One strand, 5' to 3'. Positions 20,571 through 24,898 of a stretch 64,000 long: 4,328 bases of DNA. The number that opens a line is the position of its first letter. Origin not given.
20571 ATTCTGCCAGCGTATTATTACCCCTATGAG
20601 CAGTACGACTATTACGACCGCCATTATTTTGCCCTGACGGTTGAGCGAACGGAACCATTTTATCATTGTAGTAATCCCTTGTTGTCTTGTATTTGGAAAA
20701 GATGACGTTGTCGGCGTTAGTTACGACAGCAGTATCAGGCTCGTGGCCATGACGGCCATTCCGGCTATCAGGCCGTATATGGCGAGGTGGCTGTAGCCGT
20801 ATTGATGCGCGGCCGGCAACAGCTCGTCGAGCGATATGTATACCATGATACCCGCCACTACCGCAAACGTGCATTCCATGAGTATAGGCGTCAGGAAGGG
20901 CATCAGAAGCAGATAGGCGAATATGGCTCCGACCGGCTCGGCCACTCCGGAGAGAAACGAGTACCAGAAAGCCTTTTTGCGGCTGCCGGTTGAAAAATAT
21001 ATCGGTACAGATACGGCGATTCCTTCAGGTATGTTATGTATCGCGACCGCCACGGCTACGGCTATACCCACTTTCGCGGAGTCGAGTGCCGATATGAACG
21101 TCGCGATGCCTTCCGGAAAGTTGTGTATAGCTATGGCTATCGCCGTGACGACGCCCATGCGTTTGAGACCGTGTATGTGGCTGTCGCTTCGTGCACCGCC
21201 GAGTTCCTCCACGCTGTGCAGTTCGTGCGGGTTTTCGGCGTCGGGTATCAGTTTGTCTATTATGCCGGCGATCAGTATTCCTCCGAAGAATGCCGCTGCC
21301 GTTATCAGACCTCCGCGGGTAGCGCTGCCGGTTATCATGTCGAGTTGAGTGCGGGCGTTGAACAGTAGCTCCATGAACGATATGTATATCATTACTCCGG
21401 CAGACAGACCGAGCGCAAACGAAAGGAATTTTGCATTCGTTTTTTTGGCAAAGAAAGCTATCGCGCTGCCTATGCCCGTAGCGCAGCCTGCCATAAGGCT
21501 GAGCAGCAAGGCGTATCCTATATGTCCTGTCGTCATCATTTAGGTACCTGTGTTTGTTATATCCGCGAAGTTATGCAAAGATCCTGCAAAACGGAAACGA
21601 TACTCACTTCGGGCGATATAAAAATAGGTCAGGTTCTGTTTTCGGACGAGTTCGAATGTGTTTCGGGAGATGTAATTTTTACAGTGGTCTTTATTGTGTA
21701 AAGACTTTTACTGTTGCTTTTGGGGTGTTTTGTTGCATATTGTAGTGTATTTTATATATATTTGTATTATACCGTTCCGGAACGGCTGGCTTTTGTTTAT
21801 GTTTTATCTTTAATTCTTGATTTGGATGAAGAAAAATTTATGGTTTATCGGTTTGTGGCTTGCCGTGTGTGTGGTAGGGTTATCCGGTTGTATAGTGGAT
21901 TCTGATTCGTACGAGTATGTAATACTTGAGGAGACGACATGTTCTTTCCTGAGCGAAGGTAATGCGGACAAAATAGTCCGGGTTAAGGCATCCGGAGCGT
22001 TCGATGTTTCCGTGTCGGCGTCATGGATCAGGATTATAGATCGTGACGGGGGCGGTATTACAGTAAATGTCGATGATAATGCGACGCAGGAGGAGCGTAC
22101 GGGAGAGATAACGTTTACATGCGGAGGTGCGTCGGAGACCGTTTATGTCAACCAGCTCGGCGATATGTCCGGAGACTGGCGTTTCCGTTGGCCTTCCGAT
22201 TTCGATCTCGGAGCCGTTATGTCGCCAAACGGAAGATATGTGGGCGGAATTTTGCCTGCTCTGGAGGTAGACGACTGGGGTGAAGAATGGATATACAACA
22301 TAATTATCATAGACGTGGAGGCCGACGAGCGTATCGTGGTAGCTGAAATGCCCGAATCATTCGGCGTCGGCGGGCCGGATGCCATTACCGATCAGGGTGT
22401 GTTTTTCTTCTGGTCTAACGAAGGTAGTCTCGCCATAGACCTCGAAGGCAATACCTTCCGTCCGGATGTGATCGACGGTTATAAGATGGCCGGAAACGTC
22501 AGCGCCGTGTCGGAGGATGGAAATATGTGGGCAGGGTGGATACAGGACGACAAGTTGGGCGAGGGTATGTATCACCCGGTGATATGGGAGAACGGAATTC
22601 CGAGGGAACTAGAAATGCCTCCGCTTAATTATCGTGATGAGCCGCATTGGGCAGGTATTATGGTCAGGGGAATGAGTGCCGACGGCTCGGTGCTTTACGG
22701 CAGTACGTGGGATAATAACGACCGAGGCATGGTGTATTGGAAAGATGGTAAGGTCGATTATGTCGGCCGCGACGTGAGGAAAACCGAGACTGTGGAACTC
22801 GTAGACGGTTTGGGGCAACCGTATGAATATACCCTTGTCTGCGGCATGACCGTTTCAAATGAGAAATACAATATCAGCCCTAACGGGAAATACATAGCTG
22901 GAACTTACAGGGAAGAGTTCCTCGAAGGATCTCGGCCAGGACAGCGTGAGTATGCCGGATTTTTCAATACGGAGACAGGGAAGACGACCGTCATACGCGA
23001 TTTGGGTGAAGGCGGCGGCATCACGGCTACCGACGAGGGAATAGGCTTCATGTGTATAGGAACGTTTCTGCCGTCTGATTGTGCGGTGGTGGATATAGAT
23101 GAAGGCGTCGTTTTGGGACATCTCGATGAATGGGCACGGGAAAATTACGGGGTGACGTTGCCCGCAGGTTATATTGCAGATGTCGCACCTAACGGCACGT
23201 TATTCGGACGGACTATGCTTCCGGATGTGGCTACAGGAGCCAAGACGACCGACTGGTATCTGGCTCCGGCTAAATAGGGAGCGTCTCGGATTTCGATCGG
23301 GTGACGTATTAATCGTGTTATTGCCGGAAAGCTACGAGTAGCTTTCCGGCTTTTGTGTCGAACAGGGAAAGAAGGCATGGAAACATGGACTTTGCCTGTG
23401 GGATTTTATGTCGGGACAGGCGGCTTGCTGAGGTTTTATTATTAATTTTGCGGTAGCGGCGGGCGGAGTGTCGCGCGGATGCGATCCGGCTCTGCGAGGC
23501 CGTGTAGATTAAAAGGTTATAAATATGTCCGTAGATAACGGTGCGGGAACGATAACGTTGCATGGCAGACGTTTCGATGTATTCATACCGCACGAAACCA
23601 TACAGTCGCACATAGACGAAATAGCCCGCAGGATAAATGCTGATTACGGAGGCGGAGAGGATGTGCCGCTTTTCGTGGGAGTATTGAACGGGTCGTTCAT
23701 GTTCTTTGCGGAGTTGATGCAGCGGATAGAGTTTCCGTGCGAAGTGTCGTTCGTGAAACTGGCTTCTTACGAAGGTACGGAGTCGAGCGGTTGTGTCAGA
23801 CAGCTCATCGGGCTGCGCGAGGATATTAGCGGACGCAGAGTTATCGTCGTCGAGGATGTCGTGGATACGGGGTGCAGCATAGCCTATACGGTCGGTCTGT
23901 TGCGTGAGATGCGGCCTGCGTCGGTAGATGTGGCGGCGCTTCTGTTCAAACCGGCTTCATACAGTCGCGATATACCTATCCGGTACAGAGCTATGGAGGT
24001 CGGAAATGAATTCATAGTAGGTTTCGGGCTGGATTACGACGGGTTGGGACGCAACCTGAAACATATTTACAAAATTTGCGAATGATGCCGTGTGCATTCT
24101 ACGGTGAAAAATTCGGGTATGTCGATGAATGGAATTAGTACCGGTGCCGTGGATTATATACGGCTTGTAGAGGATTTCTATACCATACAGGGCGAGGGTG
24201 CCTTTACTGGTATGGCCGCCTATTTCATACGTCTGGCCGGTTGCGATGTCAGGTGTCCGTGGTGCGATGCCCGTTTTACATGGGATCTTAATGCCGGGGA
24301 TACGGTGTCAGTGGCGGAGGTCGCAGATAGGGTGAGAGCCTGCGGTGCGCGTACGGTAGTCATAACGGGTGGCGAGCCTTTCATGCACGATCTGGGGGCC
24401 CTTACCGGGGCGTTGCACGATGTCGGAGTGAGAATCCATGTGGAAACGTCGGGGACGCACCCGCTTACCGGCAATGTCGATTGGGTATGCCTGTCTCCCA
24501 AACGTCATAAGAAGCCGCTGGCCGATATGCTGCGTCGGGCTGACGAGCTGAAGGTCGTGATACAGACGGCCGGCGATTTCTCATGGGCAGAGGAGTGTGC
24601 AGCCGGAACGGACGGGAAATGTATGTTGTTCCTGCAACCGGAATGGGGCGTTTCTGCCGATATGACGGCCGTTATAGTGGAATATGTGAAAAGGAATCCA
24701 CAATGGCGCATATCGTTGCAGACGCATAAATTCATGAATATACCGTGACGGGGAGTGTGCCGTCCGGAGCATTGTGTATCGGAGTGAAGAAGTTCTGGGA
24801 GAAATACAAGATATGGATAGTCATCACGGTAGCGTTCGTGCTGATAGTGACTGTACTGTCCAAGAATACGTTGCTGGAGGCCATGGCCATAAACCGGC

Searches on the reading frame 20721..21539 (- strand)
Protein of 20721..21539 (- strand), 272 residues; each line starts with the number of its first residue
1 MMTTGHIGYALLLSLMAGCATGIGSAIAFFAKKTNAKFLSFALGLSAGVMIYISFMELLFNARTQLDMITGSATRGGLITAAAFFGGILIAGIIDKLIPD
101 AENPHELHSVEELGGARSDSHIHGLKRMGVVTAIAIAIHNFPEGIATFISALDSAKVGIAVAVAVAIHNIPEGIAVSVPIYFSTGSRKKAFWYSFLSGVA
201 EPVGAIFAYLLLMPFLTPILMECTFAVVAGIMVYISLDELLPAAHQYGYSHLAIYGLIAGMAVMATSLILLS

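Call 58: search_protein_families(library=pfam, proteins=[window:20721-21539:-], max_evalue=0.001)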
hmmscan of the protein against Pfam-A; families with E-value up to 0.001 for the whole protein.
window:20721-21539:- (272 aa): 1 family
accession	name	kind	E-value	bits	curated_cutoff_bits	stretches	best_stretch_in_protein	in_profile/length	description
PF02535.28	Zip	-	3.7e-32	112.3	35.1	2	111-266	158-321/323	ZIP Zinc transporter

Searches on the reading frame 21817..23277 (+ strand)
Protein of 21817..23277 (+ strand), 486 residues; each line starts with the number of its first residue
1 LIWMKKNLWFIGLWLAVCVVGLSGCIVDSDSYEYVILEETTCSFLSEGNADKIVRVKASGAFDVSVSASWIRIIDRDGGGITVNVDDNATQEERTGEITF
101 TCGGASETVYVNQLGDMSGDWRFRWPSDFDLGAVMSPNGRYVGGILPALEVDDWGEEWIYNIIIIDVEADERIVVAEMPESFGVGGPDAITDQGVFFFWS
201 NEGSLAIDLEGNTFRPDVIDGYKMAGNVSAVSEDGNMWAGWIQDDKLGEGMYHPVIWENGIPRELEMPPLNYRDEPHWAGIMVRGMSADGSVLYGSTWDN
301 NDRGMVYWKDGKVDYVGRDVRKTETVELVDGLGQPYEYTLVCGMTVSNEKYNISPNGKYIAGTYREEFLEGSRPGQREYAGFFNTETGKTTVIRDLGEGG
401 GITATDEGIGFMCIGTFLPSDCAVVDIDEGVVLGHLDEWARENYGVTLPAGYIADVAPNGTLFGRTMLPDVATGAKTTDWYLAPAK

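Call 58: search_protein_families(library=pfam, proteins=[window:21817-23277:+], max_evalue=0.001)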
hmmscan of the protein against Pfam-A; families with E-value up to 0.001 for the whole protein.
window:21817-23277:+ (486 aa): 1 family
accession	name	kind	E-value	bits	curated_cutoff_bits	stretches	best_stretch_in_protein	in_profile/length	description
PF13004.13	BACON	-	6.3e-11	42.5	25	1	63-113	4-60/61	Putative binding domain, N-terminal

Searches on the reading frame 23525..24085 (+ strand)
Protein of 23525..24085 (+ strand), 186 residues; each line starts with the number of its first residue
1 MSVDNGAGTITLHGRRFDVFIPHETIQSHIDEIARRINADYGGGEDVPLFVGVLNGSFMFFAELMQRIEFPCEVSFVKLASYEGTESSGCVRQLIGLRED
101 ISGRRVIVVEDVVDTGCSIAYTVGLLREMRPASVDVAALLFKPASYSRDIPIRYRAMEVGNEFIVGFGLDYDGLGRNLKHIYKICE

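Call 89: search_protein_families(library=pfam, proteins=[window:23525-24085:+], max_evalue=0.001)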
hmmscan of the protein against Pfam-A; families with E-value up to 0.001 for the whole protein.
window:23525-24085:+ (186 aa): 1 family
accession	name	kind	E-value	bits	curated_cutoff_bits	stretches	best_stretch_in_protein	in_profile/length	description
PF00156.33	Pribosyltran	-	3.9e-24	85.2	26.3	1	26-171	11-157/158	Phosphoribosyl transferase domain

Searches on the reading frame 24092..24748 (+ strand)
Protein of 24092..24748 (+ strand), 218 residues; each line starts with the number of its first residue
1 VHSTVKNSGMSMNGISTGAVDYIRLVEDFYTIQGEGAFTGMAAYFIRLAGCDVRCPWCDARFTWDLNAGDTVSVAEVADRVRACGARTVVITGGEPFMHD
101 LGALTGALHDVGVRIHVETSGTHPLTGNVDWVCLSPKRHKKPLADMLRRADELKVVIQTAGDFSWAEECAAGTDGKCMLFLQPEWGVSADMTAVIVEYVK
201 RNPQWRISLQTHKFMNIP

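Call 89: search_protein_families(library=pfam, proteins=[window:24092-24748:+], max_evalue=0.001)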
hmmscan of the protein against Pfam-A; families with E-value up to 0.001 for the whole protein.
window:24092-24748:+ (218 aa): 2 families
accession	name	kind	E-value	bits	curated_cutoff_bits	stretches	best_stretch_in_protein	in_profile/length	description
PF04055.27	Radical_SAM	-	3.3e-11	44.1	29.5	1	49-124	5-89/166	Radical SAM superfamily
PF13353.11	Fer4_12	-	1.7e-06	28.8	22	1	33-104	2-70/137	4Fe-4S single cluster domain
